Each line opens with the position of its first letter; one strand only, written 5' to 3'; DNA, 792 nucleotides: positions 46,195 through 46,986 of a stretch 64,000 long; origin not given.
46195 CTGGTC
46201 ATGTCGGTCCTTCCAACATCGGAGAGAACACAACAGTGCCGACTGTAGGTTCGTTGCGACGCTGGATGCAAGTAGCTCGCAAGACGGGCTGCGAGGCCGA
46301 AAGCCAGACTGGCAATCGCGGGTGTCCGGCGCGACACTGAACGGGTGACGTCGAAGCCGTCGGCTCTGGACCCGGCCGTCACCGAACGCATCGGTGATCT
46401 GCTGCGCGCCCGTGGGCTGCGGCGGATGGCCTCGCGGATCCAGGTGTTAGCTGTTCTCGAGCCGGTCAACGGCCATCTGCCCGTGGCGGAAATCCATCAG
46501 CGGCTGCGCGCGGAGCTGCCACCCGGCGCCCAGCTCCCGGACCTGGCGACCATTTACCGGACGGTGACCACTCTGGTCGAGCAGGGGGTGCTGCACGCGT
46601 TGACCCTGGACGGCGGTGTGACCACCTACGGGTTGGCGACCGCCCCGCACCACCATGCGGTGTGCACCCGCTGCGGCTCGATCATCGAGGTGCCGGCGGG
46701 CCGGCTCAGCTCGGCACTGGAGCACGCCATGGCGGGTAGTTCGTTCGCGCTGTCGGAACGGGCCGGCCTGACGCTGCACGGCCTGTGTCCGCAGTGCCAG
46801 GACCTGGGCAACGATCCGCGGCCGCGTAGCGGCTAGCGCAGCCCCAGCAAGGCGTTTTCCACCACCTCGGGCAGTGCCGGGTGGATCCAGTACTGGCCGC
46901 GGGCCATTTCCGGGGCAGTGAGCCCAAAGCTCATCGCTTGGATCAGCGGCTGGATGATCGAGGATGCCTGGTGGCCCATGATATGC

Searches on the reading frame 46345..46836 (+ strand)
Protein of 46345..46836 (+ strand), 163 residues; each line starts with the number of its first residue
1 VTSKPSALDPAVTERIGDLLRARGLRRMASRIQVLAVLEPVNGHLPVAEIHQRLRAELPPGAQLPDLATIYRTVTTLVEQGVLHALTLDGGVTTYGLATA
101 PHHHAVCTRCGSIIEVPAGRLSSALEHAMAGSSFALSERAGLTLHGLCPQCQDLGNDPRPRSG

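Call 6: search_protein_families(library=pfam, proteins=[window:46345-46836:+])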
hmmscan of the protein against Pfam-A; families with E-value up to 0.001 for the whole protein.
window:46345-46836:+ (163 aa): 1 family
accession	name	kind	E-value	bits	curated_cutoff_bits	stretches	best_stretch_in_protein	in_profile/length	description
PF01475.25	FUR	-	4.5e-17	62.7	23.1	1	23-130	2-107/121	Ferric uptake regulator family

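Call 7: search_solved_structures(query=window:46345-46836:+, show_alignments=3, max_evalue=0.001)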
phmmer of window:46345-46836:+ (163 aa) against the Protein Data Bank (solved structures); distinct sequences matched with E-value up to 0.001: 23.
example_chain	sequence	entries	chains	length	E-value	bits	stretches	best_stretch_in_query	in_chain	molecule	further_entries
9ire_A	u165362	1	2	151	7e-13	52.2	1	14-157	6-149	Ferric uptake regulation protein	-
2o03_A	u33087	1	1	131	1.8e-10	44.3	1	21-152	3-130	probable Zinc uptake regulation protein FurB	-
8j6w_A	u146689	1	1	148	2.3e-10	44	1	20-150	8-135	Ferric uptake regulation protein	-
2fe3_A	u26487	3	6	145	4.7e-10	43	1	19-153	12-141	Peroxide operon regulator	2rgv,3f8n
2w57_A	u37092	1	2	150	7.7e-10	42.3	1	19-160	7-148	FERRIC UPTAKE REGULATION PROTEIN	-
6d57_A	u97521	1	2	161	1.5e-09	41.3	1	12-152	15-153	Ferric uptake regulation protein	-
4ets_A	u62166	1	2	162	1.5e-09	41.3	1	12-152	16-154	Ferric uptake regulation protein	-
4mtd_A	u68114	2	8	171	1.4e-08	38.2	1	21-154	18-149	Zinc uptake regulation protein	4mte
6dk4_A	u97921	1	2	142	2.7e-08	37.3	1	19-116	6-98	Ferric uptake regulation protein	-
4i7h_A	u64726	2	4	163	7.5e-08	35.8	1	14-153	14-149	peroxide stress sensing regulator | Peroxide stress regulator PerR, FUR family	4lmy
3mwm_A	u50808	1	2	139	8e-08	35.7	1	29-152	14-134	Putative metal uptake regulation protein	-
5nl9_A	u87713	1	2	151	1.3e-07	35.1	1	14-118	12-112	Transcriptional regulator (FUR family)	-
7vo0_G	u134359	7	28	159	1.3e-07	35.1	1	23-152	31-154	Putative metal uptake regulation protein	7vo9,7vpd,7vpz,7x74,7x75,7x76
1mzb_A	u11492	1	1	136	1.3e-07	35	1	20-124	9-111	ferric uptake regulation protein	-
6h1c_A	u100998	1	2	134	4.6e-07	33.3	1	20-128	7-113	Ferric uptake regulation protein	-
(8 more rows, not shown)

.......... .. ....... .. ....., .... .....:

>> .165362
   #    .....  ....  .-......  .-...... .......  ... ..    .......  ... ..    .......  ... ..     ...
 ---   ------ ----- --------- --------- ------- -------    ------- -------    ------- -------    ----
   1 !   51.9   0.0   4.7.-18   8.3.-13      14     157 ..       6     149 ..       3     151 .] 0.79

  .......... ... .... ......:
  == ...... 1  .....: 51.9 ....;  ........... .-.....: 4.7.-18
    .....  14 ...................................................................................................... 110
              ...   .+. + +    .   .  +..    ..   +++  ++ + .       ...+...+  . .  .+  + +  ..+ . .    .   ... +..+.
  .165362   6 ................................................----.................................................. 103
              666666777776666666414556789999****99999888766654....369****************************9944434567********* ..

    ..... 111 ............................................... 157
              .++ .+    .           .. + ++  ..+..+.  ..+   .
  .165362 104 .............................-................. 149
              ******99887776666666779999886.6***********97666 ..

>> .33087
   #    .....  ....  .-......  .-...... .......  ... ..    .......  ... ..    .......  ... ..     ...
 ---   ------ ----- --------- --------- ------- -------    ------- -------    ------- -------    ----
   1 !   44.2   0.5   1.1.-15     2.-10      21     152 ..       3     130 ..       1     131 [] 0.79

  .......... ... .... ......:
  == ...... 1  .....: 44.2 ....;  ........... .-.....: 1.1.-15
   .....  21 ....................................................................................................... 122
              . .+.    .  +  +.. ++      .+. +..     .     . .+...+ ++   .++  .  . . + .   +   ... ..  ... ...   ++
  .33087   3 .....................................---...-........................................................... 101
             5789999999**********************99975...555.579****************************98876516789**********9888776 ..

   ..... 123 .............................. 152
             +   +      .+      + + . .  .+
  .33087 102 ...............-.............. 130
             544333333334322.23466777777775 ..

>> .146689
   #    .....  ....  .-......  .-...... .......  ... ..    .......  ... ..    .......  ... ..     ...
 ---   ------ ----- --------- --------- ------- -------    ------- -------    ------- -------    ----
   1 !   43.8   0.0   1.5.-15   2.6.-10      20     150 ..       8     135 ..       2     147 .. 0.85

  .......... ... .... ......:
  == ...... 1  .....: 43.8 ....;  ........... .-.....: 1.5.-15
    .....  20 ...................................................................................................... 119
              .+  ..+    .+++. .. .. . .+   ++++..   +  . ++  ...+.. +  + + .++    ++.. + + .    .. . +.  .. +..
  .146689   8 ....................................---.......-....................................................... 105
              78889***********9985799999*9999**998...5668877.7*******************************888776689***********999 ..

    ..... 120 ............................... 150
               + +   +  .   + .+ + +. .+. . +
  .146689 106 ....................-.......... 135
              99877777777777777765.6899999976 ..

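Call 11: search_protein_families(library=ncbifam, proteins=[window:46345-46836:+])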
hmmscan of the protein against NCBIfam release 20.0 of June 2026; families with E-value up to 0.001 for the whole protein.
window:46345-46836:+ (163 aa): 9 families
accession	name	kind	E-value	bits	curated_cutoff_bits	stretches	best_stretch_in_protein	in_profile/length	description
NF047406.1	TransRegPerRTherm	equivalog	1.8e-16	60.5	200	1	28-153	6-127/130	manganese-dependent transcriptional regulator PerR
NF051892.1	TransRegFurBacil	equivalog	7.7e-15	55.2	220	1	14-154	6-146/149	ferric iron uptake transcriptional regulator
NF052545.1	TransRegPerRClab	equivalog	2.3e-13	50.3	180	1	15-153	3-136/138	transcriptional regulator PerR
NF008646.0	PRK11639.1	equivalog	3.4e-11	43.1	167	1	18-154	15-149/171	zinc uptake transcriptional repressor Zur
NF051891.1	TransRegFurHelico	equivalog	5.1e-11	42.7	200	1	11-120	9-115/148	ferric iron uptake transcriptional regulator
NF047462.1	FUR_perox_PerRA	exception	2.2e-10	41.2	200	1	14-117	6-105/142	peroxide-responsive transcriptional repressor PerRA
NF006999.0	PRK09462.1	equivalog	9.5e-10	38.3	146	1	20-149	8-134/148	ferric iron uptake transcriptional regulator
NF045678.1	TransRegIrrA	equivalog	2e-08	34.2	150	1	14-122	7-112/138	iron response transcriptional regulator IrrA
NF045677.1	FeRespRegIrr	equivalog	3e-07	30.6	170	1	19-122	3-103/127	Fur family transcriptional regulator Irr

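Call 24: find_homologous_proteins(query=window:46345-46836:+, max_evalue=0.001)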
Query window:46345-46836:+ (163 aa): 627 proteins with E <= 0.001 among 1044 candidates; the best 120 are listed.
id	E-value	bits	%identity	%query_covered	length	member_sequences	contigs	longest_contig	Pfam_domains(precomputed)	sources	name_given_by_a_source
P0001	6.0e-87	308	90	96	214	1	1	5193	PF01475.26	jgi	jgi:Fur family transcriptional regulator, ferric uptake regulator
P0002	2.8e-86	305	89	98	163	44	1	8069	PF01475.26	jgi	jgi:Fur family transcriptional regulator, ferric uptake regulator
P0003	4.4e-86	305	88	93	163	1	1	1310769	PF01475.26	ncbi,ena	-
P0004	1.8e-85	303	88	98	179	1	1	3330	PF01475.26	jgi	jgi:Fur family transcriptional regulator, ferric uptake regulator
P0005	3.4e-85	302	87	100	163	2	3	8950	PF01475.26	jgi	jgi:Fur family transcriptional regulator, ferric uptake regulator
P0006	2.9e-84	299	86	99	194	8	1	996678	PF01475.26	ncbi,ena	-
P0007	3.5e-84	299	89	96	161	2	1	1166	PF01475.26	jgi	jgi:Fur family transcriptional regulator, ferric uptake regulator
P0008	1.5e-83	296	88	99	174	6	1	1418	PF01475.26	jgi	jgi:Fur family ferric uptake transcriptional regulator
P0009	1.9e-83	296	88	97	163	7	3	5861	PF01475.26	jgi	jgi:Fur family ferric uptake transcriptional regulator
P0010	3.2e-83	295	86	99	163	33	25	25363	PF01475.26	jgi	jgi:Fur family ferric uptake transcriptional regulator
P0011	3.9e-83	295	90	94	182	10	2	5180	PF01475.26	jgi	jgi:Fur family transcriptional regulator, ferric uptake regulator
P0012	6.5e-83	294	85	100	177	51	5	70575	PF01475.26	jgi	jgi:Fur family ferric uptake transcriptional regulator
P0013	7.7e-83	294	85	100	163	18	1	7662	PF01475.26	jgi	jgi:Fur family ferric uptake transcriptional regulator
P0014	1.0e-82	294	84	98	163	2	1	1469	PF01475.26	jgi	-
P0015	1.1e-82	294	87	99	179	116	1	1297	PF01475.26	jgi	jgi:Fur family ferric uptake transcriptional regulator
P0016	1.2e-82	294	87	97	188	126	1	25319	PF01475.26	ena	-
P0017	1.9e-82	293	85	99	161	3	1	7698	PF01475.26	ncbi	-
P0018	1.9e-82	293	84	100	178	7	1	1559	PF01475.26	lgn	-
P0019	2.1e-82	293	90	93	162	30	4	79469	PF01475.26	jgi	jgi:Fur family ferric uptake transcriptional regulator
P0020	2.4e-82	293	84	99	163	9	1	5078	PF01475.26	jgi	jgi:Fur family transcriptional regulator, ferric uptake regulator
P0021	2.8e-82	292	89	94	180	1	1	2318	PF01475.26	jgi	jgi:Fur family transcriptional regulator, ferric uptake regulator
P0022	2.9e-82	292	89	93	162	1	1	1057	PF01475.26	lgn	-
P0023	4.6e-82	292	86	99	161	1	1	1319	PF01475.26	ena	-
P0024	4.8e-82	292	84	100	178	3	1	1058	PF01475.26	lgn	-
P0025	6.7e-82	291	84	99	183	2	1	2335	PF01475.26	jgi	-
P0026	8.0e-82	291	89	93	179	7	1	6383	PF01475.26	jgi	jgi:Fur family transcriptional regulator, ferric uptake regulator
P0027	8.3e-82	291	86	98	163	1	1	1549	PF01475.26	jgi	jgi:Fur family transcriptional regulator, ferric uptake regulator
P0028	9.7e-82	291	90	92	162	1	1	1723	PF01475.26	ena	-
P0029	1.1e-81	290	85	99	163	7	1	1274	PF01475.26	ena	-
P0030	1.1e-81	290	90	94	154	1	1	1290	PF01475.26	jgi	jgi:Fur family ferric uptake transcriptional regulator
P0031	1.2e-81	290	90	92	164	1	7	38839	PF01475.26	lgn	-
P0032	1.4e-81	290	85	97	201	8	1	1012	PF01475.26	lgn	-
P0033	2.0e-81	290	90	94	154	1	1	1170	PF01475.26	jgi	jgi:Fur family transcriptional regulator, ferric uptake regulator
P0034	2.4e-81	289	89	93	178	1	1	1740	PF01475.26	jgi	jgi:Fur family transcriptional regulator, ferric uptake regulator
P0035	3.5e-81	289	87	97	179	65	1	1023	PF01475.26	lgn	-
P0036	6.5e-81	288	89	93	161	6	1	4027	PF01475.26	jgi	jgi:Fur family transcriptional regulator, ferric uptake regulator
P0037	9.4e-81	287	84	99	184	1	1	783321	PF01475.26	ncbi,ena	-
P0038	1.0e-80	287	88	94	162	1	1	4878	PF01475.26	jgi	-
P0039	1.0e-80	287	88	93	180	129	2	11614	PF01475.26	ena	-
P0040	1.1e-80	287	84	98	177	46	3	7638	PF01475.26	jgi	-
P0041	1.1e-80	287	83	100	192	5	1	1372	PF01475.26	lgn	-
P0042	1.1e-80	287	88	93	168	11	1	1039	PF01475.26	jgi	jgi:Fur family transcriptional regulator, ferric uptake regulator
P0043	1.2e-80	287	84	94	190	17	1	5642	PF01475.26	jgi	jgi:Fur family transcriptional regulator, ferric uptake regulator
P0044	1.3e-80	287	89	93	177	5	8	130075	PF01475.26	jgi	jgi:Fur family ferric uptake transcriptional regulator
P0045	1.7e-80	287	82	100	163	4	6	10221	PF01475.26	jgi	jgi:Fur family ferric uptake transcriptional regulator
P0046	1.9e-80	286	89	94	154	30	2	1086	PF01475.26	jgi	-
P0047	1.9e-80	286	83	99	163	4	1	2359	PF01475.26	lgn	-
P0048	2.0e-80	286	86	96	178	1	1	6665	PF01475.26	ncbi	-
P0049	2.4e-80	286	83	100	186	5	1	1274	PF01475.26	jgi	jgi:Fur family ferric uptake transcriptional regulator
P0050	2.6e-80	286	84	100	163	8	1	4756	PF01475.26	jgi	jgi:Fur family transcriptional regulator, ferric uptake regulator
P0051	2.8e-80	286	88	94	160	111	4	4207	PF01475.26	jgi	jgi:Fur family ferric uptake transcriptional regulator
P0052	3.0e-80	286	86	94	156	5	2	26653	PF01475.26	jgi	jgi:Fur family ferric uptake transcriptional regulator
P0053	3.1e-80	286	83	99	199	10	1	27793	PF01475.26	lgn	-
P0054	3.2e-80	286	85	96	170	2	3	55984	PF01475.26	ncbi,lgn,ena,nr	ncbi:MAG TPA: Fur family transcriptional regulator [Mycobacterium sp.]|nr:Fur family transcriptional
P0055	3.8e-80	285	83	99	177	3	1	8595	PF01475.26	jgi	jgi:Fur family transcriptional regulator, ferric uptake regulator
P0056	4.1e-80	285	88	94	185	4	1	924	PF01475.26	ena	-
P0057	4.2e-80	285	83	99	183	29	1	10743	PF01475.26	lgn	-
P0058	4.3e-80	285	84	94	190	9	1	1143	PF01475.26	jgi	jgi:Fur family transcriptional regulator, ferric uptake regulator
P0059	4.3e-80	285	83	98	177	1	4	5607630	PF01475.26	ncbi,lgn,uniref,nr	ncbi:Peroxide-responsive repressor PerR [Mycobacterium basiliense]|uniref:Peroxide-responsive repres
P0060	4.7e-80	285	88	94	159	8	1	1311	PF01475.26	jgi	jgi:Fur family ferric uptake transcriptional regulator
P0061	4.8e-80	285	83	100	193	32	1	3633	PF01475.26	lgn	-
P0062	5.5e-80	285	82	98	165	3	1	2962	PF01475.26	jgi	jgi:Fur family ferric uptake transcriptional regulator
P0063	5.9e-80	285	88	93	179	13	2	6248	PF01475.26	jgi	jgi:Fur family transcriptional regulator, ferric uptake regulator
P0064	7.4e-80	284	86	94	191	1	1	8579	PF01475.26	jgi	jgi:Fur family transcriptional regulator, ferric uptake regulator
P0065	7.9e-80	284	84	98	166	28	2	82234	PF01475.26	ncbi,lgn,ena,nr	ncbi:MAG TPA: Fur family transcriptional regulator [Mycobacterium sp.]|nr:Fur family transcriptional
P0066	7.9e-80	284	83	98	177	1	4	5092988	PF01475.26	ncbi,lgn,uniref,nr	ncbi:Fur family transcriptional regulator [Mycobacterium lacus]|uniref:Transcriptional repressor n=1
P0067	8.2e-80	284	84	98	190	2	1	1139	PF01475.26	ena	-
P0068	9.1e-80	284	83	99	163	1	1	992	PF01475.26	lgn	-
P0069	1.1e-79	284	88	94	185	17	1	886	PF01475.26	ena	-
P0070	1.1e-79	284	83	99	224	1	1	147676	PF01475.26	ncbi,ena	-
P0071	1.2e-79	284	84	96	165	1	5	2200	PF01475.26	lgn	-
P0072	1.3e-79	284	85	96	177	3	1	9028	PF01475.26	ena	-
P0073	1.3e-79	284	89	91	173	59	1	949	PF01475.26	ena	-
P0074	1.5e-79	284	90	91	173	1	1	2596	PF01475.26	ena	-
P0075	1.5e-79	283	83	99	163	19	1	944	PF01475.26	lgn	-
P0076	1.9e-79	283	88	93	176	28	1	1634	PF01475.26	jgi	jgi:Fur family transcriptional regulator, ferric uptake regulator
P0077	2.2e-79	283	82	99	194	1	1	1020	PF01475.26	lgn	-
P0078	2.3e-79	283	86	94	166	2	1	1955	PF01475.26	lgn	-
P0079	2.5e-79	283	83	98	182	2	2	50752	PF01475.26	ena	-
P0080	3.1e-79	282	85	99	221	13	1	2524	PF01475.26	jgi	jgi:Fur family ferric uptake transcriptional regulator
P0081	3.2e-79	282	83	100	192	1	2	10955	PF01475.26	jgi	jgi:Fur family transcriptional regulator, ferric uptake regulator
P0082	4.3e-79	282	84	97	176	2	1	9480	PF01475.26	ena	-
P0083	4.4e-79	282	88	93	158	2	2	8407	PF01475.26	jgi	jgi:Fur family transcriptional regulator, ferric uptake regulator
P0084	5.5e-79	282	86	94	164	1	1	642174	PF01475.26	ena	-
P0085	6.8e-79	281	87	94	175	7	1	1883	PF01475.26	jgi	jgi:Fur family ferric uptake transcriptional regulator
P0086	7.0e-79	281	84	97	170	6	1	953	PF01475.26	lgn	-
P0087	7.1e-79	281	86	94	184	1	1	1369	PF01475.26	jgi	jgi:Fur family transcriptional regulator, ferric uptake regulator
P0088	7.1e-79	281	83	100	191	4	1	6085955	PF01475.26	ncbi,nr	ncbi:transcriptional repressor [Mycobacterium paraseoulense]|nr:transcriptional repressor [Mycobacte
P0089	7.4e-79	281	85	97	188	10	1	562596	PF01475.26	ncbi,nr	ncbi:transcriptional repressor [Mycobacterium florentinum]|nr:transcriptional repressor [Mycobacteri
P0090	7.9e-79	281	85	93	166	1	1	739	PF01475.26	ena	-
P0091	8.1e-79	281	84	97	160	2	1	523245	PF01475.26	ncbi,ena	-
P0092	8.3e-79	281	83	96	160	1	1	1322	PF01475.26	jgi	jgi:Fur family transcriptional regulator, ferric uptake regulator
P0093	9.1e-79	281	90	90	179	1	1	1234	PF01475.26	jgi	jgi:Fur family ferric uptake transcriptional regulator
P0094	9.3e-79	281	85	98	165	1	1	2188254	PF01475.26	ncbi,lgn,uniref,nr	ncbi:Fur family transcriptional regulator [Mycobacterium botniense]|uniref:Transcriptional repressor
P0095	1.3e-78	280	87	93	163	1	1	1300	PF01475.26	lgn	-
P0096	1.3e-78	280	83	96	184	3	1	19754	PF01475.26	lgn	-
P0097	1.3e-78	280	84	100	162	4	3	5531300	PF01475.26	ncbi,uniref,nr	ncbi:Fur family transcriptional regulator [Mycobacterium seoulense]|uniref:Transcriptional repressor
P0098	1.3e-78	280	88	93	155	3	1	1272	PF01475.26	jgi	jgi:Fur family transcriptional regulator, ferric uptake regulator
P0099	1.3e-78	280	83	99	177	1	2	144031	PF01475.26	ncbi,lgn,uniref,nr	ncbi:Fur family transcriptional regulator [Mycobacterium gastri]|uniref:Fur family transcriptional r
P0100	1.3e-78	280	87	91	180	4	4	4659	PF01475.26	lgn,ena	-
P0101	1.4e-78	280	85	96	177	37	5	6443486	PF01475.26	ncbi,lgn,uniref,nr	ncbi:transcriptional repressor [Mycobacterium kansasii]|uniref:Peroxide-responsive repressor PerR n=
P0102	1.5e-78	280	88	93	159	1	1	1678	PF01475.26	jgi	jgi:Fur family ferric uptake transcriptional regulator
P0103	1.6e-78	280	85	93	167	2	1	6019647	PF01475.26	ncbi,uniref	ncbi:Fur family transcriptional regulator [Mycobacterium servetii]|uniref:Fur family transcriptional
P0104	3.3e-78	279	82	100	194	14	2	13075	PF01475.26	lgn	-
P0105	3.4e-78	279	85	94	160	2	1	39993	PF01475.26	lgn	-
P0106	3.6e-78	279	85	94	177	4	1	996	PF01475.26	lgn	-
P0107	4.2e-78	279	85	94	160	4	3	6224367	PF01475.26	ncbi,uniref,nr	ncbi:MAG: Fur family transcriptional regulator [Actinomycetota bacterium]|uniref:Transcriptional rep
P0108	4.2e-78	279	84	93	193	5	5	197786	PF01475.26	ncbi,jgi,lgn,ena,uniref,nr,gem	ncbi:transcriptional repressor [Mycobacterium helveticum]|uniref:Transcriptional repressor n=1 Tax=M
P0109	4.4e-78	279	81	100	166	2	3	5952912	PF01475.26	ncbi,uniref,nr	ncbi:Fur family transcriptional regulator [Mycobacterium parmense]|uniref:Fur family transcriptional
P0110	4.8e-78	279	82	100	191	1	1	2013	PF01475.26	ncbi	-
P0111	5.6e-78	278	84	96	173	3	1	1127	PF01475.26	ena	-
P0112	7.3e-78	278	85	94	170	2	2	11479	PF01475.26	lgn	-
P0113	7.4e-78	278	86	94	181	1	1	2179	PF01475.26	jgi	jgi:Fur family transcriptional regulator, ferric uptake regulator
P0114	9.7e-78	278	86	93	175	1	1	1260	PF01475.26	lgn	-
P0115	1.0e-77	278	85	94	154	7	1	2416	PF01475.26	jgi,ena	-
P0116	1.1e-77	277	82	98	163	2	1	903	PF01475.26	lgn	-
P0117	1.1e-77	277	82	99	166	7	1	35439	PF01475.26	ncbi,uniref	ncbi:Fur family transcriptional regulator [Mycobacterium sp. THU-M104]|uniref:Fur family transcripti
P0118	1.2e-77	277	83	94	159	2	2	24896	PF01475.26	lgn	-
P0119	1.4e-77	277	82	98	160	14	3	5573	PF01475.26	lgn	-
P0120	1.4e-77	277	86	92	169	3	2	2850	PF01475.26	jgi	jgi:Fur family ferric uptake transcriptional regulator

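Call 25: find_encoding_contigs(protein=P0101, flank=10000, max_places=3)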
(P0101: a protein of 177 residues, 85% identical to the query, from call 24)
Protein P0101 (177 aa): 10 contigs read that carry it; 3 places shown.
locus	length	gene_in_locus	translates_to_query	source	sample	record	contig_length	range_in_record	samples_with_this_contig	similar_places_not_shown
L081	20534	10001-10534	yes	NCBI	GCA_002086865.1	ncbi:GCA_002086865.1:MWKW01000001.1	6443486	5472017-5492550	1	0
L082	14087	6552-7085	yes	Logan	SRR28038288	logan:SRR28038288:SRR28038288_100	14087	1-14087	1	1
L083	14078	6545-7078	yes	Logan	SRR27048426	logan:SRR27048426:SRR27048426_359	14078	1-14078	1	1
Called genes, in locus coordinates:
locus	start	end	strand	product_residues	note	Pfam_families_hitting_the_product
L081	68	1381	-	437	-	-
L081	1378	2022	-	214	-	PF19562:DUF6084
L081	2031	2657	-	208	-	PF19372:DUF5947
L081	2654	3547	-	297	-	PF01106:NifU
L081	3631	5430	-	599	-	PF00374:NiFeSe_Hases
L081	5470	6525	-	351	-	PF01058:Oxidored_q6, PF14720:NiFe_hyd_SSU_C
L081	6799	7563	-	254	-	PF02492:cobW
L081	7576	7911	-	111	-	PF01155:HypA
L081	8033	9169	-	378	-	PF03824:NicO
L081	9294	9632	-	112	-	PF02467:Whib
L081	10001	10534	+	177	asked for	PF01475:FUR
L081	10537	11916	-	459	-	PF07992:Pyr_redox_2, PF13738:Pyr_redox_3, PF00070:Pyr_redox, PF02852:Pyr_redox_dim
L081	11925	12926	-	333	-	PF00561:Abhydrolase_1, PF12146:Hydrolase_4, PF12697:Abhydrolase_6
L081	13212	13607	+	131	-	PF00190:Cupin_1 (weak), PF02311:AraC_binding (weak), PF07883:Cupin_2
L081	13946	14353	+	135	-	PF01243:PNPOx_N, PF12900:Pyridox_ox_2 (weak)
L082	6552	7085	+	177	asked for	PF01475:FUR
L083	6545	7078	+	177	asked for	PF01475:FUR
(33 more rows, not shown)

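Call 52: find_related_loci(query=window:46345-46836:+, collection=metagenome_contigs, flank=7000)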
Query window:46345-46836:+ (163 aa) in metagenome_contigs; peptide patterns used: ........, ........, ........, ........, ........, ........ (x = any residue, [..] = any of these).
597 stretches matched a pattern (row limit reached: there are more); 71 encode a relative of the query (tblastn E <= 1e-3); 71 distinct loci.
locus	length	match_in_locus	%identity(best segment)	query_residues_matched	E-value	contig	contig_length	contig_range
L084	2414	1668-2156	99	1-163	9e-109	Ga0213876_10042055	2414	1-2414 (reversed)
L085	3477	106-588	86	1-161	4e-89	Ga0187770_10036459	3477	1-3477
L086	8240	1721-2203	86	1-161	1e-87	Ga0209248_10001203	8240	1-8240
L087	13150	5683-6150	88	4-159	7e-87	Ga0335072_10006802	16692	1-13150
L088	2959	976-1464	86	1-163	2e-88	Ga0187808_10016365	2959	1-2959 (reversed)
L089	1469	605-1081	84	1-159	3e-92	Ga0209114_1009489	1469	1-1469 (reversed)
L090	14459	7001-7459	90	1-153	1e-86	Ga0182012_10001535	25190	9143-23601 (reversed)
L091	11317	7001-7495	84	1-163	1e-86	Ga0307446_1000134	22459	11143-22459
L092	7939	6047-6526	86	1-160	3e-86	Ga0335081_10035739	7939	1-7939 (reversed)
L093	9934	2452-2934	84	1-161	3e-86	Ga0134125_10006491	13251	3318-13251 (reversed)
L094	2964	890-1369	86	1-160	1e-87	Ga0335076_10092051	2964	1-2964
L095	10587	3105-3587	85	1-161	2e-86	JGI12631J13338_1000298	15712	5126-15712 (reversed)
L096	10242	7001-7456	89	1-152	5e-86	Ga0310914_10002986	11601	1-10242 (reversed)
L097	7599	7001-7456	89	1-152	5e-86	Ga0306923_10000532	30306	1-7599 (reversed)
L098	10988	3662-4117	89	1-152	5e-86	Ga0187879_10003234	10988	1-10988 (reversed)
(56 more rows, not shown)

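Call 71: search_protein_representatives(protein=window:46345-46836:+)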
Query: 163 residues. Proteins with E-value up to 0.001 (for the whole library): 7234; up to 1e-10: 379; up to 1e-30: 10. The best 150 are listed.
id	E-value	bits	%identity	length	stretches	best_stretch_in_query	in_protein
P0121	2.7e-71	255.0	78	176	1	1-153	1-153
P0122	2.5e-54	199.9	73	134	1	28-161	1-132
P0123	1.2e-48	181.4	92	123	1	64-153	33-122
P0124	1.3e-44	168.3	77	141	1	23-132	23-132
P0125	1.1e-41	158.8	75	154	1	51-152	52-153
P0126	2.1e-40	154.6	86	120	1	1-92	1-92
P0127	6.0e-39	149.9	71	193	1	21-129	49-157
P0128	6.9e-38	146.5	67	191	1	6-123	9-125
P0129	1.5e-36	142.1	55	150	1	10-154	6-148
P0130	2.7e-31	125.0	78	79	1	78-153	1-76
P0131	3.6e-30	121.4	73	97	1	80-158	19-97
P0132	7.8e-30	120.3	75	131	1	28-112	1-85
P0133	1.5e-29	119.4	74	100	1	2-88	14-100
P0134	3.2e-28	115.1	42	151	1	10-152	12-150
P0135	4.0e-27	111.5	47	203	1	13-152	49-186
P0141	3.1e-24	102.1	50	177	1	11-152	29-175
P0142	9.3e-24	100.6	49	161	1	10-153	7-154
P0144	8.6e-23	97.4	47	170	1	15-152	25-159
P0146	3.2e-22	95.6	44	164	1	12-152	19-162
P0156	1.8e-20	89.9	43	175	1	16-156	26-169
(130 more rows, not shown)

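Call 73: find_encoding_contigs(protein=P0129, flank=5000, max_places=3)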
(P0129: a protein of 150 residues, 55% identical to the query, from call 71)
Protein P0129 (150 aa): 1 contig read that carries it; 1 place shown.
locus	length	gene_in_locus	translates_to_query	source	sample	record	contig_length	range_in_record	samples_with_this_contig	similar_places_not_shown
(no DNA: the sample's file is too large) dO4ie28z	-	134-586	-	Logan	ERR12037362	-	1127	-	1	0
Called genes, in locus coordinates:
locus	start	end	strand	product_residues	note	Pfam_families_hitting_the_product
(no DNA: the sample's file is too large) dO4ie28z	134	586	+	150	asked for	PF01475:FUR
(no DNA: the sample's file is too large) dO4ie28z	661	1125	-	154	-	?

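Call 74: find_encoding_contigs(protein=P0142, flank=5000, max_places=3)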
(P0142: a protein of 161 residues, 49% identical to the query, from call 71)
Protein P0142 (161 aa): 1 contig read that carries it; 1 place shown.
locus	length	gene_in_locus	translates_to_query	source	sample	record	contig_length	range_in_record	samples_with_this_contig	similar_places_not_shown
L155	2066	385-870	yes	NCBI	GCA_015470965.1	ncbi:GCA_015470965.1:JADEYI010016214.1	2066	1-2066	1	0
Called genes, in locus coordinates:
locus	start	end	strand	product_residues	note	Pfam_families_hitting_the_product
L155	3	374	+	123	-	?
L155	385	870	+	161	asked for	PF01475:FUR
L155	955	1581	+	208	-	PF00081:Sod_Fe_N, PF02777:Sod_Fe_C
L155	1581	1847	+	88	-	-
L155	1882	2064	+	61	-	?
